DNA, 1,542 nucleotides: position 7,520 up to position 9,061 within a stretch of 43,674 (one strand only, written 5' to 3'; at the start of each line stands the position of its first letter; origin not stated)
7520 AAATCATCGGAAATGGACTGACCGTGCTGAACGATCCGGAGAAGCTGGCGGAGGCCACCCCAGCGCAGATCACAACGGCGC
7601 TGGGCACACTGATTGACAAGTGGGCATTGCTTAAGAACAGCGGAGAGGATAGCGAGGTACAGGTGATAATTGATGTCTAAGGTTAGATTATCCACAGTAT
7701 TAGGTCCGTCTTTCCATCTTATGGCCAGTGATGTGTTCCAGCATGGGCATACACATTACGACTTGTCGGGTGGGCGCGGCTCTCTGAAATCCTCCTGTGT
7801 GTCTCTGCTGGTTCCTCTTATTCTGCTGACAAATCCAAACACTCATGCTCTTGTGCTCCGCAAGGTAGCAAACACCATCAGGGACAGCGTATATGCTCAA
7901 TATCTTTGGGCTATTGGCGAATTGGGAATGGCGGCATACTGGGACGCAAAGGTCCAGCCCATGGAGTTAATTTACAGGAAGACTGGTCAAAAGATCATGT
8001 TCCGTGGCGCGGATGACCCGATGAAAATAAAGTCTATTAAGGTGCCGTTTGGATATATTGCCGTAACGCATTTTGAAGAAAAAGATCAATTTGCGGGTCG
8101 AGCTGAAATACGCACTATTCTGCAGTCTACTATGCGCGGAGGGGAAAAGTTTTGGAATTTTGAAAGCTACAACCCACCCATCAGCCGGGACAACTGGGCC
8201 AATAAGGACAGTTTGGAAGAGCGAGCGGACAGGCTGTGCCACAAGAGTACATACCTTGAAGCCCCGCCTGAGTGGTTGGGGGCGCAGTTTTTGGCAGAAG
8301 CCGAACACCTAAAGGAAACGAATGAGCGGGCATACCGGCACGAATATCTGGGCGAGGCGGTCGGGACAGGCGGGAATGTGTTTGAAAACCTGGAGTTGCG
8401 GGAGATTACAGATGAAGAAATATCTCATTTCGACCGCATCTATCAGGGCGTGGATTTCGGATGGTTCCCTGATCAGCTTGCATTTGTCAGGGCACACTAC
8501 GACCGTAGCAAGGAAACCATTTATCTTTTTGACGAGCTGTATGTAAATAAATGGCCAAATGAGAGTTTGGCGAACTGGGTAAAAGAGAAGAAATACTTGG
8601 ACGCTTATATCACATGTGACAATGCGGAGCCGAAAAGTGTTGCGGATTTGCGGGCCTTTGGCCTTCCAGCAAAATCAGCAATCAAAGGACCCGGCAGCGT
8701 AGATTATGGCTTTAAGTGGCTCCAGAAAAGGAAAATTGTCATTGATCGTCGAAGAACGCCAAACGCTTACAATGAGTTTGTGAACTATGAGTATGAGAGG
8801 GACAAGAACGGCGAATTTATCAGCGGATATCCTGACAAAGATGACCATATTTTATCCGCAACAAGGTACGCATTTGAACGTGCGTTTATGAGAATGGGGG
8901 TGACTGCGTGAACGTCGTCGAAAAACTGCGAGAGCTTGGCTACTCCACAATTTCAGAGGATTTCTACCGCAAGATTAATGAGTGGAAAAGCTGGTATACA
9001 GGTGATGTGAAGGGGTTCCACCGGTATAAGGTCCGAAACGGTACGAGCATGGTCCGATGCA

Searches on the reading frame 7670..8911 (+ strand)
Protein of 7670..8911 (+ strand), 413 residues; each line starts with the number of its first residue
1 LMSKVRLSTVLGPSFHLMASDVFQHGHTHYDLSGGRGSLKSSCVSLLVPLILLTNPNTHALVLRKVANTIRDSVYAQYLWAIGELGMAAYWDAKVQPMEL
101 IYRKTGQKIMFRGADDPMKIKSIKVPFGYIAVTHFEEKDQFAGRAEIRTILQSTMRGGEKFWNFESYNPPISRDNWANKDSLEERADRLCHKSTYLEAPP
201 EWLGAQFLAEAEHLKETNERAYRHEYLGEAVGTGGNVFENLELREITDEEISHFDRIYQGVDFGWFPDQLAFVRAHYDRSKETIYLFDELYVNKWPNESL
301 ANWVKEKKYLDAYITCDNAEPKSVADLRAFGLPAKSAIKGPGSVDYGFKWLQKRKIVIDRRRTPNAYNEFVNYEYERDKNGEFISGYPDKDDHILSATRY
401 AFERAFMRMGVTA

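Call 29: search_protein_families(library=phrogs, proteins=[window:7670-8911:+], max_evalue=0.001)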
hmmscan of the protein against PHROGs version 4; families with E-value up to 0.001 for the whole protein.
window:7670-8911:+ (413 aa): 8 families
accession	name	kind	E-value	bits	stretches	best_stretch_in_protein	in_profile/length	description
phrog_3717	-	head and packaging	5.9e-50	171.3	1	11-276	7-271/277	terminase large subunit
phrog_5653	-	head and packaging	1.6e-41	143.2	1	231-408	4-183/199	terminase large subunit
phrog_2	-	head and packaging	8.1e-39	135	1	21-409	272-596/807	terminase large subunit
phrog_18557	-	head and packaging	1.3e-26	93.5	1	335-408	2-76/88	terminase large subunit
phrog_6672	-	head and packaging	2.3e-23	83.3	1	282-405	5-129/145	terminase large subunit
phrog_8711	-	head and packaging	1.2e-11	45.6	1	24-90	22-88/89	terminase large subunit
phrog_22023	-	unknown function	2.2e-05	25.7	1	166-293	27-149/153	-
phrog_38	-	head and packaging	0.00057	19.6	0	200-302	489-596/760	terminase large subunit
